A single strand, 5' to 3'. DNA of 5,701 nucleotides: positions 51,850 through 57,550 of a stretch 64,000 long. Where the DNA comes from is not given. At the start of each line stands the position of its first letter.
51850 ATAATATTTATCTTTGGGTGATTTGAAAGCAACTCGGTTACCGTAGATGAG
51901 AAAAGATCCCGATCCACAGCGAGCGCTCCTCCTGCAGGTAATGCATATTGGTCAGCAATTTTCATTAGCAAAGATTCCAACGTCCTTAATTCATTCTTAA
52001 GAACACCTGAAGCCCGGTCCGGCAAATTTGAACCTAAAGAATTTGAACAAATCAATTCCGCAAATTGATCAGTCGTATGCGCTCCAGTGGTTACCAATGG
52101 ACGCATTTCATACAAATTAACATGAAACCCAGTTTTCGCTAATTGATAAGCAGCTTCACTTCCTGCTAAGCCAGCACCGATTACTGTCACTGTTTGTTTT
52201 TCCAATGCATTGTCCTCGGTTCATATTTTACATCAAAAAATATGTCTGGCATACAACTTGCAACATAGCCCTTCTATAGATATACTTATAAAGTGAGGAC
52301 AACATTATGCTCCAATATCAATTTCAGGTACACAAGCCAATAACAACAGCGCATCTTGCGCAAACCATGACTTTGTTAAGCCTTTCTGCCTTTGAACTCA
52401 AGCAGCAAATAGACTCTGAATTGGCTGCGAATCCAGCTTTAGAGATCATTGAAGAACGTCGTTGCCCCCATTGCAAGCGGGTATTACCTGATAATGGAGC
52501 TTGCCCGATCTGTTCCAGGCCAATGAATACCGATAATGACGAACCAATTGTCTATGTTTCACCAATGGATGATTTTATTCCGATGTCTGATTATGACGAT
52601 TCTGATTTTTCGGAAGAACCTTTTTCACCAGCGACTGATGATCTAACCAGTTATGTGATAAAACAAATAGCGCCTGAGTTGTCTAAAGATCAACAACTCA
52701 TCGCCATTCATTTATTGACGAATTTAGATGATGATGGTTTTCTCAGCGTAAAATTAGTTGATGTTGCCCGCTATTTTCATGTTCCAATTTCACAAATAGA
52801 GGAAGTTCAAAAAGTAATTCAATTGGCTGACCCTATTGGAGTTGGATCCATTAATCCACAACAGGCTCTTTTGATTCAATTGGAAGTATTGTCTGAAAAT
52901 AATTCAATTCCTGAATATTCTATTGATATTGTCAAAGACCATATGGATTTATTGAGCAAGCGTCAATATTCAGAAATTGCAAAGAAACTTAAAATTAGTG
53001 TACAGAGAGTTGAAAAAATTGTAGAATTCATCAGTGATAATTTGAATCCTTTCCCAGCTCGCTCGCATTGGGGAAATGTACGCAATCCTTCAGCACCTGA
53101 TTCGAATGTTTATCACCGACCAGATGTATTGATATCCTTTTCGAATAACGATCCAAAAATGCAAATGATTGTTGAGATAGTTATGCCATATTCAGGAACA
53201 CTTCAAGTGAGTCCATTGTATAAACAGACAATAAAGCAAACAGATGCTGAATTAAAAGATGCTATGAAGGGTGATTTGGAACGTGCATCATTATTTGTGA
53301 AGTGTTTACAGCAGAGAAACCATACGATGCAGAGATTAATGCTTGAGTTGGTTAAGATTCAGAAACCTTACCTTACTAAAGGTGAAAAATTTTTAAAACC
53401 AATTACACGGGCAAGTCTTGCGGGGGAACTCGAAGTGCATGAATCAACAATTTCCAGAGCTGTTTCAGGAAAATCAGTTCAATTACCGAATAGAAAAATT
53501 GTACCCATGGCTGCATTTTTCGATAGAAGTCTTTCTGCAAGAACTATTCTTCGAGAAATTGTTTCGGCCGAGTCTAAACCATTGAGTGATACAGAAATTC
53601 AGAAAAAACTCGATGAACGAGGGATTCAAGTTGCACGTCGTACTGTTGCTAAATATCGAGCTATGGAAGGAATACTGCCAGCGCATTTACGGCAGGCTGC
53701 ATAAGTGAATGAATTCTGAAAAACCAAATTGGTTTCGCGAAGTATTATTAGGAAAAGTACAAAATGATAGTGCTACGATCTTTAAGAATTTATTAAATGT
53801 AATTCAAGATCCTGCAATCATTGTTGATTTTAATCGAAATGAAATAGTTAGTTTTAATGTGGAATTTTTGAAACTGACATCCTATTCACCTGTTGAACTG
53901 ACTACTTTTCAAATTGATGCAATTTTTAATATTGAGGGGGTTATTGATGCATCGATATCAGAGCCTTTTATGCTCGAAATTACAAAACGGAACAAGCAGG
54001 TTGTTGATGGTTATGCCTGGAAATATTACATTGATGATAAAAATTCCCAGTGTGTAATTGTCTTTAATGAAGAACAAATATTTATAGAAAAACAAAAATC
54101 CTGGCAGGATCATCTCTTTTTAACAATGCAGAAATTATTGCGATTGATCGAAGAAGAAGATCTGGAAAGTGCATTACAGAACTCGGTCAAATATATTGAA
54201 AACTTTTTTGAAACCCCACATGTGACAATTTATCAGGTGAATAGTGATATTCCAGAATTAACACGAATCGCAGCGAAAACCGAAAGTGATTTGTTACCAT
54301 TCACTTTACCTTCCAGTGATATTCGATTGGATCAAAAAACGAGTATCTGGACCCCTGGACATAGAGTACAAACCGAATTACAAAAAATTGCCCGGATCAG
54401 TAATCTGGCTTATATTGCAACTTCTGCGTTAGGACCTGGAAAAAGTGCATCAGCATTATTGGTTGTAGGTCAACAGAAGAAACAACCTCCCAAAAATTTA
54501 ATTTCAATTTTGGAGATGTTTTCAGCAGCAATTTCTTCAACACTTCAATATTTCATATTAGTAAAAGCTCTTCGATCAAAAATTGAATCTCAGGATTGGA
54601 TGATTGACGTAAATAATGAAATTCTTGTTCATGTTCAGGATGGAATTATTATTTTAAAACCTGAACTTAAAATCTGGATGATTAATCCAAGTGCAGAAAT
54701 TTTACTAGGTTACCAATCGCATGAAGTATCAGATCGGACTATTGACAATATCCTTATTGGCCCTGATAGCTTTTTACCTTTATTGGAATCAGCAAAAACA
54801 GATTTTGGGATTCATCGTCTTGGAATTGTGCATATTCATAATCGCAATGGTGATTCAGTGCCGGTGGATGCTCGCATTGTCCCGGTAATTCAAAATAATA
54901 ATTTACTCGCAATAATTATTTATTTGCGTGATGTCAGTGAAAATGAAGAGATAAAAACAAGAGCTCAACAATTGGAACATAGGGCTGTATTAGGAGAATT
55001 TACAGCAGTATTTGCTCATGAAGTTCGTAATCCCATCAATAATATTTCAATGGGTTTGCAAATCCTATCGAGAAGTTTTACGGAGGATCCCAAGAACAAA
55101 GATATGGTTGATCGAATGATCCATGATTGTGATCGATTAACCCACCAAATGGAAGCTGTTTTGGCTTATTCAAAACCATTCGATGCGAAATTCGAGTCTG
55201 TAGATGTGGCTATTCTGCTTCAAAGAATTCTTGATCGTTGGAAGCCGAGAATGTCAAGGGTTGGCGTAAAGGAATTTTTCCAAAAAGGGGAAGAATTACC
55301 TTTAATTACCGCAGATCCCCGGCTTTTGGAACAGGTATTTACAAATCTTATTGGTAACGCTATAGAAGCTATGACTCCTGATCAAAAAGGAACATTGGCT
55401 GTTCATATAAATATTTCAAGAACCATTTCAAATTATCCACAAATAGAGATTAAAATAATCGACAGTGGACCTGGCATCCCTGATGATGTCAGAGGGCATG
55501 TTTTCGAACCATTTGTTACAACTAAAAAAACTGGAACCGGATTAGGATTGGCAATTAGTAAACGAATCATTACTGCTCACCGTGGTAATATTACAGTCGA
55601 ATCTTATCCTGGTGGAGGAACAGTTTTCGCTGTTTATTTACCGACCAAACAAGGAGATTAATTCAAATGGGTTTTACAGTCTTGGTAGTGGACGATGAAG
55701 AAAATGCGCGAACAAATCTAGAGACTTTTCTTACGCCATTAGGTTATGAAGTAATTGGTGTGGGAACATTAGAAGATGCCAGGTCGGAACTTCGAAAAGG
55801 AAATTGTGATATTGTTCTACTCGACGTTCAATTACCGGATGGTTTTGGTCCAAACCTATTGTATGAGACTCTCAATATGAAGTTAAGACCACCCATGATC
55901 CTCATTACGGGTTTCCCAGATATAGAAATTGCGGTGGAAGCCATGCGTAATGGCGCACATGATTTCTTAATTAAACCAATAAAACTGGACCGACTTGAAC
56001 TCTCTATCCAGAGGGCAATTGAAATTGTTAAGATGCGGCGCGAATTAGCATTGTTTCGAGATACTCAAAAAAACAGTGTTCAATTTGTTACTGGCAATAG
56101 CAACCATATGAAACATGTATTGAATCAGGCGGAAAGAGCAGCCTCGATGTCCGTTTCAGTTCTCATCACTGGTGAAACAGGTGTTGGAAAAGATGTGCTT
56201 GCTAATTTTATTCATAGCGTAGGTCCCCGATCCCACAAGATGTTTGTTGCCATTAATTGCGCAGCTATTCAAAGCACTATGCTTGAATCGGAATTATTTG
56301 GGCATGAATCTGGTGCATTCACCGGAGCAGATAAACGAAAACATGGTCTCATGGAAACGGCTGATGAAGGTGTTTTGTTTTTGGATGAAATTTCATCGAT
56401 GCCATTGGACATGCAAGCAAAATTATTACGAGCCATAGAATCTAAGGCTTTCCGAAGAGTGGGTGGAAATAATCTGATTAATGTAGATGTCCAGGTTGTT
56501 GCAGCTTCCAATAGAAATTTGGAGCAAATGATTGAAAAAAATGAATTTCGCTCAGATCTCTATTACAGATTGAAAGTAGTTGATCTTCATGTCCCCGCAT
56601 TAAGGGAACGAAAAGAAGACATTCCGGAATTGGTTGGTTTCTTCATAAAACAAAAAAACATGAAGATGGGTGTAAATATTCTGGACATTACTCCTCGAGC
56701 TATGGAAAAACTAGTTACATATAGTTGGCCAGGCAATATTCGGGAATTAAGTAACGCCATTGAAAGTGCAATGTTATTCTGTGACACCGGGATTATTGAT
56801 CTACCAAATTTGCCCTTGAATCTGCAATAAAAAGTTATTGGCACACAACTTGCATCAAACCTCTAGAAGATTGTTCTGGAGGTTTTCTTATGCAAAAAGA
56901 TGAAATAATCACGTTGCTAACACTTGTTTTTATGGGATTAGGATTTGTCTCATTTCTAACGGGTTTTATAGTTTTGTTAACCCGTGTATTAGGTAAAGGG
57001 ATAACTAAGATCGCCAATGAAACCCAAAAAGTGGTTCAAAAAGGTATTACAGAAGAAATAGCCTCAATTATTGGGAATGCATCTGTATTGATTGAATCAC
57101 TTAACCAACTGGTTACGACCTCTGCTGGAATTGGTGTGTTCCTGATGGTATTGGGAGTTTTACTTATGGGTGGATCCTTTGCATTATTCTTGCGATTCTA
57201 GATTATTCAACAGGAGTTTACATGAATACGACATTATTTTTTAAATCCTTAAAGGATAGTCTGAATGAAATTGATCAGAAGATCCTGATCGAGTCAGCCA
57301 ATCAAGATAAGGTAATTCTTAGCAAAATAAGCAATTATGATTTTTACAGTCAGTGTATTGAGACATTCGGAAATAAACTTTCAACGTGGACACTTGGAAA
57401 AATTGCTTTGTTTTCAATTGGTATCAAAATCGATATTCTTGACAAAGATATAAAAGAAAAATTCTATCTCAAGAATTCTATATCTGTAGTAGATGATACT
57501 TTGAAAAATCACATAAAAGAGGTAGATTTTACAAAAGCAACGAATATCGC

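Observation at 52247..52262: rpoN is preceded by a copy of its own promoter type, suggesting sigma-54 autoregulation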

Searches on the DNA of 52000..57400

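Call 52: search_rna_families(source=window, start=52000, end=57400, threshold=evalue, max_evalue=1)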
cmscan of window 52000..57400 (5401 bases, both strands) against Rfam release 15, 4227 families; matches with E-value up to 1: 3.
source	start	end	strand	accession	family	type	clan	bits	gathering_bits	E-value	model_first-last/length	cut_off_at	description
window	54593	54675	+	RF00160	snoZ159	Gene; snRNA; snoRNA; CD-box;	CL00065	22.7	39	0.95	1-86/86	no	Small nucleolar RNA Z159/U59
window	55277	55330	-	RF03050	RAGATH-25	Gene; sRNA;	-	20.6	49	0.13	1-50/50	no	RAGATH-25 RNA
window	53735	53843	+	RF00114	S15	Cis-reg; leader;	CL00121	18.9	39.5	0.51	1-117/117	no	Ribosomal S15 leader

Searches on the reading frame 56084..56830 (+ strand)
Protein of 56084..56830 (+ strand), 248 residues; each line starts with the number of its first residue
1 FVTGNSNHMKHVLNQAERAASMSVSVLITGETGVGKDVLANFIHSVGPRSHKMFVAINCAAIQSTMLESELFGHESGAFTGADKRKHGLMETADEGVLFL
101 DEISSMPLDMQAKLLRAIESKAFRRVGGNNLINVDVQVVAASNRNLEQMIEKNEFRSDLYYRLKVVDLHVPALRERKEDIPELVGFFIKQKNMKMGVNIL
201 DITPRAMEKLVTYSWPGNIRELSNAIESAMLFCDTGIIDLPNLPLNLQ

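Call 39: find_related_loci(query=window:56084-56830:+, collection=genome_contigs, flank=3000)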
Query window:56084-56830:+ (248 aa) in genome_contigs; peptide patterns used: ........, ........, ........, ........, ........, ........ (x = any residue, [..] = any of these).
344 stretches matched a pattern; 301 encode a relative of the query (tblastn E <= 1e-3); the best 80 are kept; 80 distinct loci.
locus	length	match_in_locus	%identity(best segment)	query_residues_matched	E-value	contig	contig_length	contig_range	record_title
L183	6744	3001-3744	92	1-248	5e-156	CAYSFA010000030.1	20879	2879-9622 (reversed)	MAG TPA_asm: uncultured Anaerolineaceae bacterium isolate SRP192927_co6_482 genome assembly, contig: NODE_5475_length_20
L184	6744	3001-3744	90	1-248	5e-156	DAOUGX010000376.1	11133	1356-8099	MAG TPA_asm: Anaerolineaceae bacterium isolate R830_264 k129_2890411, whole genome shotgun sequence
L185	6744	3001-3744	91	1-248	3e-154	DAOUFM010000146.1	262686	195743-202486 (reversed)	MAG TPA_asm: Anaerolineaceae bacterium isolate R115_23 k127_29521, whole genome shotgun sequence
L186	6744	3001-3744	90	1-248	1e-153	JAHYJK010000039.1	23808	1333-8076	MAG: Anaerolineaceae bacterium isolate KA20 NODE_1108_length_23808_cov_5.427854, whole genome shotgun sequence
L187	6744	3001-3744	90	1-248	6e-153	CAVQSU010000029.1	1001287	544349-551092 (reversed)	MAG: uncultured Chloroflexia bacterium isolate MFD09964.bin.2.199 genome assembly, contig: contig_59512, whole genome sh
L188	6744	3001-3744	90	1-248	1e-152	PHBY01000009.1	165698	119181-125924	MAG: Chloroflexi bacterium HGW-Chloroflexi-2 bjp_ig2069_scaffold_74, whole genome shotgun sequence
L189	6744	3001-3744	89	1-248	3e-152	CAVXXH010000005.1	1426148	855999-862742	MAG: uncultured Chloroflexia bacterium isolate MFD04716.bin.1.227 genome assembly, contig: contig_6982, whole genome sho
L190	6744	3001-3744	89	1-248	2e-152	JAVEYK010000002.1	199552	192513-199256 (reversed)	MAG: Anaerolineaceae bacterium isolate BF4_28 NODE_123_length_199552_cov_12.221266_Biofilm4, whole genome shotgun sequen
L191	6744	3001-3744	89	1-248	9e-152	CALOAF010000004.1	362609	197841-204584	MAG: uncultured Anaerolineaceae bacterium isolate HOU_bin.0089 genome assembly, contig: contig_9280, whole genome shotgu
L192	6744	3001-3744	90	1-248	8e-154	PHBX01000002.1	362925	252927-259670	MAG: Chloroflexi bacterium HGW-Chloroflexi-3 bjp_ig2158_scaffold_23, whole genome shotgun sequence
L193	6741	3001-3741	83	1-247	4e-138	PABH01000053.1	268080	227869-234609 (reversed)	MAG: Anaerolineaceae bacterium isolate NAT124 MHASMcontig_953172, whole genome shotgun sequence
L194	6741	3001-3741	82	1-247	5e-138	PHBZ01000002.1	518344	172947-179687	MAG: Chloroflexi bacterium HGW-Chloroflexi-10 Ig3397_v2_scaffold_11, whole genome shotgun sequence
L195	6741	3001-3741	73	1-247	1e-123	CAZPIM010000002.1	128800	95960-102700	MAG TPA_asm: uncultured Anaerolineaceae bacterium isolate SRP302447_co2_99 genome assembly, contig: NODE_448_length_1288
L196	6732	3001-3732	71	1-244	8e-121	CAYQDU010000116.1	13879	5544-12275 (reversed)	MAG TPA_asm: uncultured Anaerolinea sp. isolate binchicken_co20_395 genome assembly, contig: NODE_8250_length_13879_cov_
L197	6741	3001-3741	71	1-247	6e-121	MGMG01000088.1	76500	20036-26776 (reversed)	MAG: Chloroflexi bacterium GWB2_54_36 gwb2_scaffold_720, whole genome shotgun sequence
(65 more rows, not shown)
